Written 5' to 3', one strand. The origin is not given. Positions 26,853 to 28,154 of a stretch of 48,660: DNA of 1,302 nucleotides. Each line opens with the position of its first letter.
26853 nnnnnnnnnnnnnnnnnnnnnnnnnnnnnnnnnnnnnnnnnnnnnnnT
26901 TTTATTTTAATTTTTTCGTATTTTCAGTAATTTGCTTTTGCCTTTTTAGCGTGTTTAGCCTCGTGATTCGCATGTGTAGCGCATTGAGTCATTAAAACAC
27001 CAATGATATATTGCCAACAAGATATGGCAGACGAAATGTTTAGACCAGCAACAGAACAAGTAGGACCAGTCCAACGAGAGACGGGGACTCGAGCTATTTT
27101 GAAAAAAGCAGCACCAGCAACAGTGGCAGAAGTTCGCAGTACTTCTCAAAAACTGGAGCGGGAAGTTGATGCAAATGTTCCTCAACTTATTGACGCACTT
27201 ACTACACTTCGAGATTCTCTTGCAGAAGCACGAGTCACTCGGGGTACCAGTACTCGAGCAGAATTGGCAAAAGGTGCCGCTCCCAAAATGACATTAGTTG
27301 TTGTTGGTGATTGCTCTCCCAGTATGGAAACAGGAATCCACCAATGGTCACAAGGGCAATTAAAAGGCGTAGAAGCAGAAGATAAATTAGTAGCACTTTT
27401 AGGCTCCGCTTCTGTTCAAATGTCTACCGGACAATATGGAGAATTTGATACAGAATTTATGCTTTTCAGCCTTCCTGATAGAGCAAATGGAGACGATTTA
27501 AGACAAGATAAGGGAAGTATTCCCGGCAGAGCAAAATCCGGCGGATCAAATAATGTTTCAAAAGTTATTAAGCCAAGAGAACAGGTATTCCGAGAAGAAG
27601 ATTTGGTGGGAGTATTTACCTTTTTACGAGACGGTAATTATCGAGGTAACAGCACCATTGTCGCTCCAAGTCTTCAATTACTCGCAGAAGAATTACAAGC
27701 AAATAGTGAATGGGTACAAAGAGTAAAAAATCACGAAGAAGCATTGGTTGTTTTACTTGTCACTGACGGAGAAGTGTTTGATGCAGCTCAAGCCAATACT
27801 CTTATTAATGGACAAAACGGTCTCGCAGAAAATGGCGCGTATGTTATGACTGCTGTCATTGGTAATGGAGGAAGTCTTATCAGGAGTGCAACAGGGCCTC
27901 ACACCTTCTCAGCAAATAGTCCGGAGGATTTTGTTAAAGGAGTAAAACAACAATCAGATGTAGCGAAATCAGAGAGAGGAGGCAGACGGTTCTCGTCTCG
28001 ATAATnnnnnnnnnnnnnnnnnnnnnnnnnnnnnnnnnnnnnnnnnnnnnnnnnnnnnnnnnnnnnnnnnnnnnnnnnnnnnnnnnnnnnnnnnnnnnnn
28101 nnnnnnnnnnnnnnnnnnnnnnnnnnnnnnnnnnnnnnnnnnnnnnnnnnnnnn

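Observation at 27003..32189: Expanded, divergent TerY-P-like signalling/defence cassette: vWA(MIDAS) - unknown - long PP2C - soluble Ser/Thr kinase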

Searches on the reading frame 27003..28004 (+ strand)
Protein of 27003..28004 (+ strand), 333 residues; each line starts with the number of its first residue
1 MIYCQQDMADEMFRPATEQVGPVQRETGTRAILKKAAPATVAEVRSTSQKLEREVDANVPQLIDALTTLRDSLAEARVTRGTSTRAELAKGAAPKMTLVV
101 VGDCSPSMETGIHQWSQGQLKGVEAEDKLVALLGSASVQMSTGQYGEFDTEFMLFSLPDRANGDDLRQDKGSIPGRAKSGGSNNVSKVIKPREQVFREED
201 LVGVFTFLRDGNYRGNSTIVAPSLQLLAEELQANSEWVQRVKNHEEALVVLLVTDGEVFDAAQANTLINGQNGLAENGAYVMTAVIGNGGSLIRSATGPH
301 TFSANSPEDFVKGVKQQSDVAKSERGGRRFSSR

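Call 3: search_protein_families(library=pfam, proteins=[window:27003-28004:+], max_evalue=0.1)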
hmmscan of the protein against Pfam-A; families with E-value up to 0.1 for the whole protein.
window:27003-28004:+ (333 aa): 1 family
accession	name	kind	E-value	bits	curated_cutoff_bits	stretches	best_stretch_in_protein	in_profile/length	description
PF05762.20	VWA_CoxE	-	0.025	14.5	26.4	1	44-110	8-71/222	VWA domain containing CoxE-like protein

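Call 4: search_protein_families(library=padloc, proteins=[window:27003-28004:+], max_evalue=0.1)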
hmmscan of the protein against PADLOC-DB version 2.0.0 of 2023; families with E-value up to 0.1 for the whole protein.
window:27003-28004:+ (333 aa): 0 families

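Call 5: search_protein_families(library=ncbifam, proteins=[window:27003-28004:+], max_evalue=0.1)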
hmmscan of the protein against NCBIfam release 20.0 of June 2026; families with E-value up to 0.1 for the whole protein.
window:27003-28004:+ (333 aa): 1 family
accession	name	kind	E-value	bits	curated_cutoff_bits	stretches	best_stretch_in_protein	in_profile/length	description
NF002542.0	PRK02101.1-3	equivalog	0.03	13.5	278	0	37-109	20-92/258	peroxide stress protein YaaA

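Call 9: find_homologous_proteins(query=window:27003-28004:+)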
Query window:27003-28004:+ (333 aa): 5 proteins with E <= 0.001 among 4879 candidates.
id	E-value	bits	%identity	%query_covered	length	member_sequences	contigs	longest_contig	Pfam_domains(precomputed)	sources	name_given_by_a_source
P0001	4.0e-206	701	100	98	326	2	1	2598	-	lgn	-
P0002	1.9e-157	541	75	97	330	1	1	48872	-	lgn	-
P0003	1.6e-147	509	72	97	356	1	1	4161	-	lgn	-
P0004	8.8e-90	319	51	97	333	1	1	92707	-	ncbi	-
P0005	1.3e-43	168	36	95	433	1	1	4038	-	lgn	-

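Call 10: search_solved_structures(query=window:27003-28004:+, max_evalue=10)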
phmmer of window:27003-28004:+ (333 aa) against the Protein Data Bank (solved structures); distinct sequences matched with E-value up to 10: 2.
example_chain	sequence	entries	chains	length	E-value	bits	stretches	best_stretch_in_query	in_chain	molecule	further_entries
9occ_E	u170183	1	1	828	0.15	14.5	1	253-319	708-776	Putative tail protein gp14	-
3u12_A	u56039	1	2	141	1.1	11.7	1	90-130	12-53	USP37 protein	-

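Call 12: find_encoding_contigs(protein=P0004, flank=10000, max_places=3)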
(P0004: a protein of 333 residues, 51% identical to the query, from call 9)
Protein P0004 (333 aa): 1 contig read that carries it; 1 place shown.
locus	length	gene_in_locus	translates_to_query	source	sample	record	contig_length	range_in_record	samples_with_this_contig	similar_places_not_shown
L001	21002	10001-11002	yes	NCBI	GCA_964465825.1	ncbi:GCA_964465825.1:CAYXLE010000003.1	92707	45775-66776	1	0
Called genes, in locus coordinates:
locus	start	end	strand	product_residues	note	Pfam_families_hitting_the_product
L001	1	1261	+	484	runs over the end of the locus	PF00133:tRNA-synt_1 (faint), PF01406:tRNA-synt_1e, PF09334:tRNA-synt_1g (weak), PF01921:tRNA-synt_1f (weak), PF09334:tRNA-synt_1g, PF09190:DALR_2 (weak)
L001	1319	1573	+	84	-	-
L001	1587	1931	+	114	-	PF13240:Zn_Ribbon_1 (faint)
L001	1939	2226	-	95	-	-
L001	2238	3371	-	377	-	PF00349:Hexokinase_1 (weak), PF03727:Hexokinase_2 (faint)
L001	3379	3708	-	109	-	PF00254:FKBP_C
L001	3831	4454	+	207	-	-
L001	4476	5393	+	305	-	PF17773:UPF0176_N, PF00581:Rhodanese (weak), PF12368:Rhodanese_C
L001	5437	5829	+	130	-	PF01641:SelR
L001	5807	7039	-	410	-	PF05977:MFS_3, PF07690:MFS_1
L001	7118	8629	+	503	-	PF13231:PMT_2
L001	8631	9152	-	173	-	PF00293:NUDIX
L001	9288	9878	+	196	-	-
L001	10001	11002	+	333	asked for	-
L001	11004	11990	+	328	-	-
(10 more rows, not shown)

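Call 13: find_encoding_contigs(protein=P0002, flank=10000, max_places=3)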
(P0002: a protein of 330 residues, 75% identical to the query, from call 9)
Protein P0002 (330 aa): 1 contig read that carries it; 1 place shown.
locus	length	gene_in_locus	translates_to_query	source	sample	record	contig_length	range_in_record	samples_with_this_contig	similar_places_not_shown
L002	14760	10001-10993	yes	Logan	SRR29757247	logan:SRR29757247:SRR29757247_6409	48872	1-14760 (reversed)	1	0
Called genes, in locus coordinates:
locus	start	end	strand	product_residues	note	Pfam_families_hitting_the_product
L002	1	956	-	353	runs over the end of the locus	PF21338:Top1B_N_bact, PF01028:Topoisom_I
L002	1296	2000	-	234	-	-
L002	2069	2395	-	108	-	PF00254:FKBP_C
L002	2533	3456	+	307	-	PF17773:UPF0176_N, PF00581:Rhodanese, PF12368:Rhodanese_C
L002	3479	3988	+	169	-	PF05055:DUF677, PF06103:DUF948 (weak), PF10805:DUF2730 (faint)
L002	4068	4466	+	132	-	PF01641:SelR, PF24046:At4g08330 (faint)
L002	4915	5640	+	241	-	PF00175:NAD_binding_1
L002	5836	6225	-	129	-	PF01435:Peptidase_M48 (faint), PF06114:Peptidase_M78 (weak), PF10463:Peptidase_U49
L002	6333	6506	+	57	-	-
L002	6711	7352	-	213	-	PF04203:Sortase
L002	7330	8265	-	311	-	-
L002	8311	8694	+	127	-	PF08327:AHSA1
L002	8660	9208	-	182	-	PF00293:NUDIX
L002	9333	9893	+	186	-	-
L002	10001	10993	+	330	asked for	-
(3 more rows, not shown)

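Call 14: find_encoding_contigs(protein=P0005, flank=10000, max_places=3)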
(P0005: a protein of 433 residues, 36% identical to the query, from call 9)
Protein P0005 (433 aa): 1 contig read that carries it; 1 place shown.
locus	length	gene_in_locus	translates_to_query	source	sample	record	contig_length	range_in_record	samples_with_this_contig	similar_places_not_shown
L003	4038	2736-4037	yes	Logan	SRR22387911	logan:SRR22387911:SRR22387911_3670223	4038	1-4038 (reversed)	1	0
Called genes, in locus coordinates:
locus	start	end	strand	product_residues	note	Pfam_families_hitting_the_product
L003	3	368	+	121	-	?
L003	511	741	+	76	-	-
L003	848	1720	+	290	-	PF00149:Metallophos (weak)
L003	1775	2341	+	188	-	-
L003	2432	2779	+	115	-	-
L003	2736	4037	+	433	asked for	?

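Call 15: find_encoding_contigs(protein=P0003, flank=10000, max_places=3)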
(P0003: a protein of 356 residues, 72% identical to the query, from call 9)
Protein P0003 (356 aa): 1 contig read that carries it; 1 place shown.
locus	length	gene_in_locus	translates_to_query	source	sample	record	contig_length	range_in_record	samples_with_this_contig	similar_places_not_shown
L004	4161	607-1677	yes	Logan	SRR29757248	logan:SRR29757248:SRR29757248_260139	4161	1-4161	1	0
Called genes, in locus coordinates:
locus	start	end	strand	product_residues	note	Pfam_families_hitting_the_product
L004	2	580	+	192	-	?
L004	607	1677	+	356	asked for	-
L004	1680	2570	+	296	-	-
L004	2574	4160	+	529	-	?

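Call 24: find_related_loci(query=A1, collection=genome_contigs, flank=10000)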
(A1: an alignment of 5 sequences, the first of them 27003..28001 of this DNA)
Query A1 (333 aa) in genome_contigs; peptide patterns used: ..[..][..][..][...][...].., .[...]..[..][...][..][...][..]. (x = any residue, [..] = any of these).
220 stretches matched a pattern, but none encodes a relative of the query by tblastn (E <= 1e-3).

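Call 25: find_related_loci(query=A1, collection=viral_contigs, flank=10000)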
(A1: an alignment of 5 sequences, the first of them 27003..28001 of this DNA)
Query A1 (333 aa) in viral_contigs; peptide patterns used: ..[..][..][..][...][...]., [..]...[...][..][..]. (x = any residue, [..] = any of these).
146 stretches matched a pattern, but none encodes a relative of the query by tblastn (E <= 1e-3).

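Call 29: predict_structure(alignment_id=A1)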
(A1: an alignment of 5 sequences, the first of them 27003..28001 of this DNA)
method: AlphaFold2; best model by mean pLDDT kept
length: 333 residues; sequences in the alignment: 5
mean_pLDDT: 80.7   pTM: 0.82
mean pLDDT of the five models: 80.7, 80.1, 77.6, 75.6, 70.7
residues with pLDDT >= 90: 152; 70-90: 113; 50-70: 17; < 50: 51
segments of 3 or more residues with pLDDT < 50: 1-23, 79-83, 85-90, 111-116, 118-122, 328-333
pLDDT, mean of each block of 10 residues (from residue 1): 36 35 70 87 85 91 96 71 45 86 79 47 71 92 87 94 91 92 91 87 87 88 95 92 93 87 92 91 84 87 90 94 65 32
secondary structure, 60 per line:
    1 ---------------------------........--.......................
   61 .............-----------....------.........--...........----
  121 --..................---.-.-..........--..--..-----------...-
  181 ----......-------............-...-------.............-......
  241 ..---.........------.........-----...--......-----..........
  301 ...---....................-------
elements in order: H28-35 H38-73 H85-88 E95-103 H106-116 H123-140 E148-157 E177-179 E185-190 H198-209 H221-233 H235-242 E246-254 H261-269 E280-285 H291-300 E301-303 H307-326

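Call 37: fold_search(model_id=the predicted structure, library=pdb)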
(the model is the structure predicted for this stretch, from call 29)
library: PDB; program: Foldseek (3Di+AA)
matches with E <= 10: 588; with E <= 0.001: 64
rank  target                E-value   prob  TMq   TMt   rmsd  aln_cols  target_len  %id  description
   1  8ql1_C                5.5e-09  1.00  0.50  0.65   7.2       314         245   14  Crystal structure of the human MDN1-MIDAS/NLE1-UBL complex (released 2025-04-09)
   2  8ql1_A                9.0e-08  1.00  0.49  0.65   6.6       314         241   12  Crystal structure of the human MDN1-MIDAS/NLE1-UBL complex (released 2025-04-09)
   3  8ql1_G                1.7e-07  1.00  0.46  0.63   6.7       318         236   13  Crystal structure of the human MDN1-MIDAS/NLE1-UBL complex (released 2025-04-09)
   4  9qh8_G                4.8e-07  1.00  0.42  0.53   8.7       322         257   11  reduced NorQ-NorD VWA domain complex from Paracoccus denitrificans (released 2026-03-25)
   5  6qta_A                6.0e-07  1.00  0.48  0.59   6.4       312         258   11  Crystal structure of Rea1-MIDAS/Rsa4-UBL complex from Chaetomium thermophilum (released 2019-08-07)
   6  7n1o                  2.6e-06  1.00  0.40  0.50   5.5       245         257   14  The von Willebrand factor A domain of human capillary morphogenesis gene II, flexibly fused to the 1TEL crystallization  (released 2021-06-09)
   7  3n2n_A                4.4e-06  1.00  0.40  0.66   4.7       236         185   12  The Crystal Structure of Tumor Endothelial Marker 8 (TEM8) extracellular domain (released 2011-01-05)
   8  4f1j_A                7.4e-06  1.00  0.40  0.62   4.9       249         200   14  Crystal structure of the MG2+ loaded VWA domain of plasmodium falciparum trap protein (released 2013-01-30)
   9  8ft8                  8.3e-06  1.00  0.43  0.54   4.3       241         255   14  The von Willebrand factor A domain of human capillary morphogenesis gene II, flexibly fused to the 1TEL crystallization  (released 2023-03-01)
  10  4hql_A                8.8e-06  1.00  0.42  0.53   4.6       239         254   14  Crystal structure of magnesium-loaded Plasmodium vivax TRAP protein (released 2012-12-26)
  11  8fz4_A                9.9e-06  1.00  0.40  0.70   4.7       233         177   12  The von Willebrand factor A domain of Anthrax toxin receptor 2 (released 2023-03-01)
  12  9ykb_B                1.7e-05  1.00  0.38  0.48   6.5       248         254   11  The von Willebrand factor A domain of human capillary morphogenesis gene II, fused to the 1TEL crystallization chapero (released 2025-10-22)
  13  7w6b                  2.0e-05  1.00  0.32  0.16  13.6       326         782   14  Crystal Structure of PitA from pilus islet-2 of Streptococcus oralis (released 2022-06-01)
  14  9doc                  2.9e-05  1.00  0.40  0.50   5.3       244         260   14  The von Willebrand factor A domain of human capillary morphogenesis gene II, flexibly fused to the 1TEL crystallization  (released 2024-11-06)
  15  8ft6                  3.1e-05  1.00  0.42  0.53   3.7       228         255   13  The von Willebrand factor A domain of human capillary morphogenesis gene II, flexibly fused to the 1TEL crystallization  (released 2023-03-22)
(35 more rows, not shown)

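Call 81: search_protein_families(library=padloc, proteins=[window:27024-28001:+], max_evalue=10)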
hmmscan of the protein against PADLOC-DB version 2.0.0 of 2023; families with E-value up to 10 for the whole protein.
window:27024-28001:+ (326 aa): 0 families
